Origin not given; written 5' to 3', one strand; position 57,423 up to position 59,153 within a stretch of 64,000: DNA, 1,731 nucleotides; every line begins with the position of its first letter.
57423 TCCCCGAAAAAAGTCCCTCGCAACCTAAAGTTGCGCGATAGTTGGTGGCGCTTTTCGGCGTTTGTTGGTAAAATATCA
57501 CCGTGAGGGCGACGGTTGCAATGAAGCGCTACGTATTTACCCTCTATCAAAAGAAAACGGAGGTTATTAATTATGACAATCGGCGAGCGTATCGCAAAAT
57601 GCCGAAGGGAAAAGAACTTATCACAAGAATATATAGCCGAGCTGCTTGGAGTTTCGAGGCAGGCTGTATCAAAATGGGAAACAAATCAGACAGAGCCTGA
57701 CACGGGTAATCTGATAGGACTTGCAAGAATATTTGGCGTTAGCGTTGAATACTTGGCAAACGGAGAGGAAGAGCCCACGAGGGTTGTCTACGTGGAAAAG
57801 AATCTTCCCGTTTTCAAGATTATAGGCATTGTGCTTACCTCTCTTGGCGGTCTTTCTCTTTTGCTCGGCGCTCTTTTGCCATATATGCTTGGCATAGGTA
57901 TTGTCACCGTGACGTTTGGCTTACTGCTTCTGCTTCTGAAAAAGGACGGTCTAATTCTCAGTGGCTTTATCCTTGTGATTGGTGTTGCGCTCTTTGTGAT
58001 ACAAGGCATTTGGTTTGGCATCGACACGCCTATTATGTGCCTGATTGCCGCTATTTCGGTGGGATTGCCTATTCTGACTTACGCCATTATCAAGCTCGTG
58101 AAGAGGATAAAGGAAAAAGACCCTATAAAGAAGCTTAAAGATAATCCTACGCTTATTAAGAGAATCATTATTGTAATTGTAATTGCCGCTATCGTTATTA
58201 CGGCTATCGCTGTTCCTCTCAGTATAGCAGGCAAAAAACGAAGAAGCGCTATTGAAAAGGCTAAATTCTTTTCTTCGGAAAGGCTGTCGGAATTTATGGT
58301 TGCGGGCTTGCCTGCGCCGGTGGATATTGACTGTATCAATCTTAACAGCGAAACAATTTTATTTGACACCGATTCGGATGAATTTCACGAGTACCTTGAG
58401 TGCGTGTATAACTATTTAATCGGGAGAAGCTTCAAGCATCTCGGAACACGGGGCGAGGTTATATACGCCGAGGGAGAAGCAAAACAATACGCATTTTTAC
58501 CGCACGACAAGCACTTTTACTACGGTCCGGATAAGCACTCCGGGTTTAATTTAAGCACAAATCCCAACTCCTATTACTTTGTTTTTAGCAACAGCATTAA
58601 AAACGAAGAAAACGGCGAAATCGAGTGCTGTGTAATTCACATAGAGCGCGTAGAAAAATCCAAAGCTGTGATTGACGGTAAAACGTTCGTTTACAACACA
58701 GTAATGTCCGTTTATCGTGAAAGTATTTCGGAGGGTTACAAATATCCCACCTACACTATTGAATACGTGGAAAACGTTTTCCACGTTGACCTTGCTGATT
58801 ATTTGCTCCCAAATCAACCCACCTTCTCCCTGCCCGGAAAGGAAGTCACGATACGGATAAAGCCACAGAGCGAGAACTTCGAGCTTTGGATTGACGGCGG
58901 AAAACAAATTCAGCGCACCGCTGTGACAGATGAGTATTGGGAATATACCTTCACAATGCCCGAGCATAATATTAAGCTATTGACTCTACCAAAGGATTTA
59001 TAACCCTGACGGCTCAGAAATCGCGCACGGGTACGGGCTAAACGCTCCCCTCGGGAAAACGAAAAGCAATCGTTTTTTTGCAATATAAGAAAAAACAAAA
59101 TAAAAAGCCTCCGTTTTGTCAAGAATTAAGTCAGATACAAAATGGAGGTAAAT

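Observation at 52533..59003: Lower-GC island of four lipoproteins, two small proteins and a membrane-tethered XRE regulator sharing a ~55-aa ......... module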

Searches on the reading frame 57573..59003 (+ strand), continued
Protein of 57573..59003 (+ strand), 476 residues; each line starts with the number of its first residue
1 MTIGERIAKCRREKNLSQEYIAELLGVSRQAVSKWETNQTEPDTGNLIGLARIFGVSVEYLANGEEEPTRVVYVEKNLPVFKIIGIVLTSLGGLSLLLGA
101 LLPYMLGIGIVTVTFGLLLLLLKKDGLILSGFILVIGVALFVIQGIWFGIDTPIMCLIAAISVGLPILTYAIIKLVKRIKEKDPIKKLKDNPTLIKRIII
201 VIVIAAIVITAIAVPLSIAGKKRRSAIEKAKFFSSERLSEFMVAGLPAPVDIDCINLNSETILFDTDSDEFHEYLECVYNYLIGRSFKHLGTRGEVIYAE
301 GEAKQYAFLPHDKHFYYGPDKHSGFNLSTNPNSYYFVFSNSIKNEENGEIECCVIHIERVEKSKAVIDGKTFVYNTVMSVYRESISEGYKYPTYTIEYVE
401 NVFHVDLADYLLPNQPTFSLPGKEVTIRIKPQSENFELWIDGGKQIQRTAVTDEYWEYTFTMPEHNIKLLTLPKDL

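Call 104: search_protein_families(library=phrogs, proteins=[window:57573-59003:+], max_evalue=0.001)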
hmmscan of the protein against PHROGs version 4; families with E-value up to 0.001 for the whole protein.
window:57573-59003:+ (476 aa): 18 families
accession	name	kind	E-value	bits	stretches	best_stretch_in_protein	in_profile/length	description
phrog_4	-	transcription regulation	2.2e-18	67.4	1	1-74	135-204/400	transcriptional repressor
phrog_8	-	transcription regulation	6.1e-18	66.4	1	1-70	75-144/346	transcriptional regulator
phrog_2328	-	transcription regulation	9.4e-14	52.3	1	2-68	15-81/128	transcriptional repressor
phrog_2967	-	transcription regulation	9.3e-12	46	1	2-67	10-75/225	transcriptional regulator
phrog_3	-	transcription regulation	2.4e-11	45.1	1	1-69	87-153/430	transcriptional repressor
phrog_2439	-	transcription regulation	1.1e-10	42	1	2-67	7-71/367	transcriptional regulator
phrog_5823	-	transcription regulation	1.4e-10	41.9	1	1-67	5-72/404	transcriptional regulator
phrog_4836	-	transcription regulation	9.9e-09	36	1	4-69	77-142/194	CII-like regulator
phrog_2104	-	unknown function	5.3e-08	34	1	5-44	42-81/103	-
phrog_1373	-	transcription regulation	5.4e-07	30.7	1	3-67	64-128/166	transcriptional regulator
phrog_7241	-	transcription regulation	4.3e-06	27.8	1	9-62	68-121/122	transcriptional regulator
phrog_3037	-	transcription regulation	9.2e-06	26.6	1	3-68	27-81/189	transcriptional repressor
phrog_5119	-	unknown function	7.1e-05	23.6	1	4-40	55-91/152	-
phrog_1994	-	DNA, RNA and nucleotide metabolism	0.00017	22.5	1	5-67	2-64/170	DNA binding protein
phrog_638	-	transcription regulation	0.00026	21.8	1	1-59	2-61/145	transcriptional regulator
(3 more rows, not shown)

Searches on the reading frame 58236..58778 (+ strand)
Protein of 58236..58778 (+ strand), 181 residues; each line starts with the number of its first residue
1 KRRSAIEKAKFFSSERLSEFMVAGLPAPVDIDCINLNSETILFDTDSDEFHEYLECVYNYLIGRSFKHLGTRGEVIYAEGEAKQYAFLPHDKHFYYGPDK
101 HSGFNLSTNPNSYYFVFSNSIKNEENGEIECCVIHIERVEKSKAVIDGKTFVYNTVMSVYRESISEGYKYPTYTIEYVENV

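Call 82: predict_structure(alignment_id=A5)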
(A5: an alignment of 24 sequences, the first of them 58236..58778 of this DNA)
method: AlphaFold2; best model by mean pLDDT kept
length: 181 residues; sequences in the alignment: 24
mean_pLDDT: 68.4   pTM: 0.71
mean pLDDT of the five models: 68.4, 68.0, 59.1, 58.1, 50.8
residues with pLDDT >= 90: 13; 70-90: 86; 50-70: 49; < 50: 33
segments of 3 or more residues with pLDDT < 50: 1-17, 166-181
pLDDT, mean of each block of 10 residues (from residue 1): 35 45 72 77 88 88 82 62 63 63 74 82 61 86 82 87 50 38 35
secondary structure, 60 per line:
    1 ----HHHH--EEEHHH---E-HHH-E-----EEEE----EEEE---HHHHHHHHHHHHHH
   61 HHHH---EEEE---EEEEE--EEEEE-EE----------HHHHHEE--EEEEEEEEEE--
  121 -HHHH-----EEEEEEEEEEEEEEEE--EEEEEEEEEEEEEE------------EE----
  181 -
elements in order: H5-8 E11-13 E32-35 E40-43 H47-64 E68-71 E75-79 E82-86 H100-104 E109-118 H122-125 E131-146 E149-162

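Call 85: fold_search(model_id=the predicted structure, library=pdb)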
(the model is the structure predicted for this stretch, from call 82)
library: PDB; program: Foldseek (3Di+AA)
matches with E <= 10: 471; with E <= 0.001: 0
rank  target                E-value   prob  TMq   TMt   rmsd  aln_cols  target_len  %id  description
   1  7nhk_W                3.8e-01  0.09  0.12  0.20   9.9        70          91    6  LsaA, an antibiotic resistance ABCF, in complex with 70S ribosome from Enterococcus faecalis (released 2021-05-05)
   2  6pvk_T                4.8e-01  0.08  0.12  0.20   9.5        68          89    7  Bacterial 45SRbgA ribosomal particle class A (released 2019-09-18)
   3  6ddd_F                5.5e-01  0.04  0.10  0.17  10.4        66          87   12  Structure of the 50S ribosomal subunit from Methicillin Resistant Staphylococcus aureus in complex with the oxazolidin (released 2019-03-20)
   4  9qt5_T                6.2e-01  0.07  0.12  0.19  10.1        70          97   11  Structure of the 50S ribosomal subunit from the antibiotic-producing bacterium Streptomyces fradiae (released 2025-05-14)
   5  9nk1                  6.2e-01  0.06  0.15  0.17  16.0       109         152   12  Prenylated-FMN maturase PhdC from Mycolicibacterium fortuitum bound to flavin mononucleotide (released 2026-02-18)
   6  8w5g_C                7.4e-01  0.06  0.14  0.19  17.2        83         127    8  Cryo-EM structure of Qb-Ab7 (released 2025-02-26)
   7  8wib_W                7.4e-01  0.04  0.09  0.15   9.1        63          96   11  Cryo- EM structure of Mycobacterium smegmatis 70S ribosome, E- tRNA and RafH. (released 2024-02-28)
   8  6y3i_MODEL_1_A        8.4e-01  0.06  0.17  0.18  10.6       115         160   10  NMR solution structure of the hazelnut allergen Cor a 1.0402 (released 2021-02-17)
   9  9nk4                  8.4e-01  0.03  0.14  0.15  15.6       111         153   12  Prenylated-FMN maturase PhdC E45A mutant from Mycolicibacterium fortuitum bound to flavin mononucleotide (released 2026-02-18)
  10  9srg                  8.9e-01  0.05  0.15  0.17  16.0       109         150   12  Prenylated FMN oxidative maturase PhdC, FMN-bound (released 2025-12-17)
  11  8k35_L                8.9e-01  0.02  0.12  0.13  16.8       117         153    8  Structure of the bacteriophage lambda tail tip complex (released 2023-11-15)
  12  3opk_C                9.5e-01  0.09  0.14  0.19   8.3        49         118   14  Crystal structure of divalent-cation tolerance protein CutA from Salmonella enterica subsp. enterica serovar Typhimuri (released 2010-10-06)
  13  6ppk_T                9.5e-01  0.05  0.12  0.19   9.6        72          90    7  RbgA+45SRbgA complex (released 2019-09-18)
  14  5hl7_Q                9.5e-01  0.04  0.10  0.17  10.6        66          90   12  The crystal structure of the large ribosomal subunit of Staphylococcus aureus in complex with lefamulin (released 2016-12-21)
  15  8uu9_V                9.5e-01  0.02  0.10  0.15  10.8        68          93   10  Cryo-EM structure of the ratcheted Listeria innocua 70S ribosome (head-swiveled) in complex with HflXr and pe/E-tRNA ( (released 2024-02-28)
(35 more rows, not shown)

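Call 91: find_related_loci(query=A7, collection=metagenome_contigs, flank=5000)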
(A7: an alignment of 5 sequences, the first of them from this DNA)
Query A7 (178 aa) in metagenome_contigs; peptide patterns used: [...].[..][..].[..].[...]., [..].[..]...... (x = any residue, [..] = any of these).
92 stretches matched a pattern; 4 encode a relative of the query (tblastn E <= 1e-3); 4 distinct loci.
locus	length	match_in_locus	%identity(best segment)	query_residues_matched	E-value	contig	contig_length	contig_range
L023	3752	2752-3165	33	7-156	5e-16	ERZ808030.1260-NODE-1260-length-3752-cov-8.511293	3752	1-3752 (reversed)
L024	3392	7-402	33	18-160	3e-14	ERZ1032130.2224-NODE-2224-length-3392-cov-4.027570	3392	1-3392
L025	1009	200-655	29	4-159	7e-14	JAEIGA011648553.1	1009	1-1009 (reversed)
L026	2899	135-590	29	4-159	2e-13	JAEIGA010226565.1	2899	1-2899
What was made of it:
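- Tried and rejected: With a narrower alignment it returned 4 short loci (call 91).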

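Call 93: search_protein_families(library=pfam, proteins=[L023:531-1136:+, L023:1244-1906:+, L023:1906-2622:+, L023:2668-3219:+, L024:2349-2789:+, L024:1902-2318:+, L026:659-1474:+, L026:1512-2657:+], max_evalue=0.01)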
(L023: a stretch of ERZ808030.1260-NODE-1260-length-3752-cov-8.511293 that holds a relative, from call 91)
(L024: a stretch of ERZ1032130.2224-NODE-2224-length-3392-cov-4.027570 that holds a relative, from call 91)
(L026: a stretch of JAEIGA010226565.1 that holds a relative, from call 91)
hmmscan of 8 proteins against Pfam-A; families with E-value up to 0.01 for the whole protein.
L023:531-1136:+ (201 aa): 5 families
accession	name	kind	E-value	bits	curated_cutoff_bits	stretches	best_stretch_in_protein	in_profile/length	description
PF01381.28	HTH_3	-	2.6e-18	66.2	23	1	7-61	1-55/55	Helix-turn-helix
PF12844.13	HTH_19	-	4.7e-13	49.3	30.2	1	5-64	2-61/64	Helix-turn-helix domain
PF13560.12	HTH_31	-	6.7e-10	39.6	27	1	6-60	5-60/64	Helix-turn-helix domain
PF13443.12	HTH_26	-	4.7e-08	33.6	22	1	6-64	1-60/63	Cro/C1-type HTH DNA-binding domain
PF08279.18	HTH_11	-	0.00077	19.7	25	1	6-34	5-34/55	HTH domain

L023:1244-1906:+ (220 aa): 1 family
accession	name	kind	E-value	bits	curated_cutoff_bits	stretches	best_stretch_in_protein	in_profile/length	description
PF01569.27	PAP2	-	8.3e-11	42.2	27.2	1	133-211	48-124/130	PAP2 superfamily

L023:1906-2622:+ (238 aa): 9 families
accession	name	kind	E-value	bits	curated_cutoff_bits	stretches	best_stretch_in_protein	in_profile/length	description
PF08241.18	Methyltransf_11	-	6.9e-11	43.1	21.2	1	44-142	2-95/95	Methyltransferase domain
PF13649.12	Methyltransf_25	-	1.1e-10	42.5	27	1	42-123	1-81/97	Methyltransferase domain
PF13847.12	Methyltransf_31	-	6.8e-09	36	27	1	36-149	1-116/145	Methyltransferase domain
PF13489.12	Methyltransf_23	-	1.7e-05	25.1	27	1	35-146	19-120/164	Methyltransferase domain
PF02353.26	CMAS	-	0.00089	19.1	27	1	35-138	59-160/273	Mycolic acid cyclopropane synthetase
PF03848.20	TehB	-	0.0016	18.4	20.4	1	34-148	26-137/193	Tellurite resistance protein TehB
PF08242.18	Methyltransf_12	-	0.0031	18.6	30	1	44-139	2-97/98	Methyltransferase domain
PF02475.24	TRM5-TYW2_MTfase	-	0.0039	17.6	28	1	26-141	24-134/164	TRM5/TYW2 methyltransferase domain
PF01209.24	Ubie_methyltran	-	0.0046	16.8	20.1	1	12-142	20-151/233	ubiE/COQ5 methyltransferase family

L023:2668-3219:+ (183 aa): 0 families

L024:2349-2789:+ (146 aa): 0 families

L024:1902-2318:+ (138 aa): 0 families

L026:659-1474:+ (271 aa): 0 families

L026:1512-2657:+ (381 aa): 0 families

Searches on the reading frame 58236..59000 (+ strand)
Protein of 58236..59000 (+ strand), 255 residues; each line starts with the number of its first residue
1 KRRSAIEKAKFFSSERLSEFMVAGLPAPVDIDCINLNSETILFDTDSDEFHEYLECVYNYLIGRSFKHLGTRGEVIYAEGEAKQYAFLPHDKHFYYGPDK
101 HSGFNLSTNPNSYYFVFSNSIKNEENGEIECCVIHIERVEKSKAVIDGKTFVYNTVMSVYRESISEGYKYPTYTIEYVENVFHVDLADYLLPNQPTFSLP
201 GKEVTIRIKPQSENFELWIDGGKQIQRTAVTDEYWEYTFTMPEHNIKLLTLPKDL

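Call 34: predict_structure(alignment_id=A1)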
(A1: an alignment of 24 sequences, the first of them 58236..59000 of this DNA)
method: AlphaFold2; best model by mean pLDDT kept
length: 255 residues; sequences in the alignment: 24
mean_pLDDT: 83.0   pTM: 0.71
mean pLDDT of the five models: 83.0, 78.7, 73.5, 71.9, 70.9
residues with pLDDT >= 90: 96; 70-90: 119; 50-70: 37; < 50: 3
segments of 3 or more residues with pLDDT < 50: 77-79
pLDDT, mean of each block of 10 residues (from residue 1): 64 65 83 86 91 91 86 60 71 70 78 88 69 92 89 93 78 86 84 88 92 90 92 95 91 84
secondary structure, 60 per line:
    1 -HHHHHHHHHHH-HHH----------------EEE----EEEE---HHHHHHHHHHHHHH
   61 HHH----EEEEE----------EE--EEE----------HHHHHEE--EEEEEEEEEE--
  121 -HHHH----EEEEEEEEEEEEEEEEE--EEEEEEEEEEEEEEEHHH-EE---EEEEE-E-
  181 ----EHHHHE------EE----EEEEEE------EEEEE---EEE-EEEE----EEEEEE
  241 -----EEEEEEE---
elements in order: H2-12 E33-35 E40-43 H47-63 E68-72 E87-89 H100-104 E109-118 H122-125 E130-146 E149-163 E173-177 H186-189 E203-208 E215-219 E223-225 E227-230 E235-240 E246-252
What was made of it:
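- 57573..59003 (+): g7: the XRE-type transmembrane transcription regulator (476 aa). Domains: HTH residues 1-66 (57573-57770); TM1-4 residues 83-172 (57819-58088); basic loop; TM5 residues 198-216 (58164-58220), the former lipoprotein signal peptide; A-domain residues 229-400 (58257-58772); B-repeat-like module residues 409-469 (58797-58979). AF2 ectodomain model at pLDDT 83 (call 34).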

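Call 39: fold_search(model_id=the predicted structure, library=pdb)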
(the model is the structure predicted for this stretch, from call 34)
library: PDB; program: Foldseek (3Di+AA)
matches with E <= 10: 638; with E <= 0.001: 0
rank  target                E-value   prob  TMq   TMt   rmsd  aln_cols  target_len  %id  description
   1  1qho_A                5.2e-02  0.18  0.14  0.06  14.5       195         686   12  FIVE-DOMAIN ALPHA-AMYLASE FROM BACILLUS STEAROTHERMOPHILUS, MALTOSE/ACARBOSE COMPLEX (released 2000-05-31)
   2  7ouv_B                6.5e-02  0.35  0.19  0.23  19.7       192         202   12  Crystal structure of human filamin C domains 14-15 cardiovascular disease causing mutation S1624L (released 2022-06-22)
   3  7p0e_A                1.1e-01  0.23  0.17  0.21  19.4       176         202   13  Crystal structure of human filamin C domains 14-15 cardiovascular disease causing mutation G1676R (released 2022-07-13)
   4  8iyk_D                1.1e-01  0.05  0.10  0.11  20.3       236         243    8  Tail tip conformation 1 of phage lambda tail (released 2023-10-18)
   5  3mlp_F                1.3e-01  0.14  0.19  0.16  21.7       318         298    8  Early B-cell Factor 1 (Ebf1) bound to DNA (released 2010-12-01)
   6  7ouv_A                1.5e-01  0.20  0.16  0.20  21.5       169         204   11  Crystal structure of human filamin C domains 14-15 cardiovascular disease causing mutation S1624L (released 2022-06-22)
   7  1cyg                  1.8e-01  0.13  0.14  0.06  14.4       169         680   11  CYCLODEXTRIN GLUCANOTRANSFERASE (E.C.2.4.1.19) (CGTASE) (released 1995-02-27)
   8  7t4f_A                1.9e-01  0.07  0.14  0.15  20.6       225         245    6  Structure of bacteriophage lambda tube protein V in C3 (released 2023-06-14)
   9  7bjt_A                1.9e-01  0.02  0.08  0.04  19.1       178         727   10  Structure-function analysis of a new PL17 oligoalginate lyase from the marine bacterium Zobellia galactanivorans DsijT (released 2021-07-14)
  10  5dcp_B                2.2e-01  0.18  0.17  0.25  17.8       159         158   14  Crystal structure of the human filamin B Ig-like domains 16-17 (released 2016-08-24)
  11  3brd_A                2.3e-01  0.10  0.16  0.10  16.2       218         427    8  CSL (Lag-1) bound to DNA with Lin-12 RAM peptide, P212121 (released 2008-04-01)
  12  5lsp_A                2.7e-01  0.13  0.15  0.17  17.3       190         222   10  107_A07 Fab in complex with fragment of the Met receptor (released 2017-09-13)
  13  1ttu_A                2.7e-01  0.08  0.15  0.10  17.0       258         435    9  Crystal Structure of CSL bound to DNA (released 2004-08-31)
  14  6e57_A                2.9e-01  0.16  0.17  0.12  18.5       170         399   10  Bacteroides ovatus mixed-linkage glucan utilization locus (MLGUL) SGBP-B in complex with mixed-linkage heptasaccharide (released 2019-05-29)
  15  6e9b_C                2.9e-01  0.11  0.15  0.11  14.1       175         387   12  Bacteroides ovatus mixed-linkage glucan utilization locus (MLGUL) SGBP-B in complex with mixed-linkage heptasaccharide (released 2019-05-15)
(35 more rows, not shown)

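Call 42: find_related_loci(query=A1, collection=genome_contigs, flank=8000)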
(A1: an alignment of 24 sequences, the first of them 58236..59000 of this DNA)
Query A1 (255 aa) in genome_contigs; peptide patterns used: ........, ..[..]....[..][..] (x = any residue, [..] = any of these).
599 stretches matched a pattern (row limit reached: there are more); 3 encode a relative of the query (tblastn E <= 1e-3); 3 distinct loci.
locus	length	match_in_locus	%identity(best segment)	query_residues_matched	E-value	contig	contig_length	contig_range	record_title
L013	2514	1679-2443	86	1-255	1e-163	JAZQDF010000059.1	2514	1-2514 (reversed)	MAG: Eubacteriales bacterium isolate T1900044636_TS20190102.MAGScoT_cleanbin_000097 SGB_1162_k141_2344408, whole genome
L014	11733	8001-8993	69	1-254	4e-123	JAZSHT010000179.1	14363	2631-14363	MAG: Eubacteriales bacterium isolate T1900044574_TS20190040.MAGScoT_cleanbin_000048 SGB_476_k141_1974710, whole genome s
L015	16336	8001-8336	31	8-126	4e-8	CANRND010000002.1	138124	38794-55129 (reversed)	MAG: uncultured Clostridia bacterium isolate Lapin-030__bin27 genome assembly, contig: Lapin-030__NODE_120_length_138124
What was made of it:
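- Tried and rejected: The genome scan was swamped by the HTH pattern and returned only 3 loci (call 42).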

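Call 93: search_protein_families(library=pfam, proteins=[L015:7207-7878:+], max_evalue=0.01)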
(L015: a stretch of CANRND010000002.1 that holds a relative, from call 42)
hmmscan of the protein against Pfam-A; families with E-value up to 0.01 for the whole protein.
L015:7207-7878:+ (223 aa): 14 families
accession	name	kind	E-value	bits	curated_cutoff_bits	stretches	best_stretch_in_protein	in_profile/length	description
PF01381.28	HTH_3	-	8.5e-13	48.6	23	1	16-67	4-55/55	Helix-turn-helix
PF13560.12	HTH_31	-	2e-10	41.3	27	1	16-67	9-61/64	Helix-turn-helix domain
PF12844.13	HTH_19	-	5.8e-10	39.4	30.2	1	10-68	1-59/64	Helix-turn-helix domain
PF07690.21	MFS_1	-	3.1e-08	33.4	33.4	1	91-222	187-303/347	Major Facilitator Superfamily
PF07022.19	Phage_CI_repr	-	4.9e-07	30.4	22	1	20-73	10-63/65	Bacteriophage CI repressor helix-turn-helix domain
PF04545.22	Sigma70_r4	-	7.5e-05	22.6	24.1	1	13-45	12-44/50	Sigma-70, region 4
PF13384.12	HTH_23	-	0.00024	21.3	24.6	1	19-41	15-37/50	Homeodomain-like domain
PF13443.12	HTH_26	-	0.00031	21.4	22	1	18-68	7-58/63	Cro/C1-type HTH DNA-binding domain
PF08279.18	HTH_11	-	0.00066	19.9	25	1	19-40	13-34/55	HTH domain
PF12802.13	MarR_2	-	0.0015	19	27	1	20-40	17-39/61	MarR family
PF15943.11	YdaS_toxin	-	0.0015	18.8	30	1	24-43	11-30/65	Bacterial toxin YdaS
PF14549.12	P22_Cro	-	0.0044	17.2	30.2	1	24-43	12-31/60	DNA-binding transcriptional regulator Cro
PF13545.12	HTH_Crp_2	-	0.0047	17.3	27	1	22-40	23-41/70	Crp-like helix-turn-helix domain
PF13518.12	HTH_28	-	0.0092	16.5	25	0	19-43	10-34/52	Helix-turn-helix domain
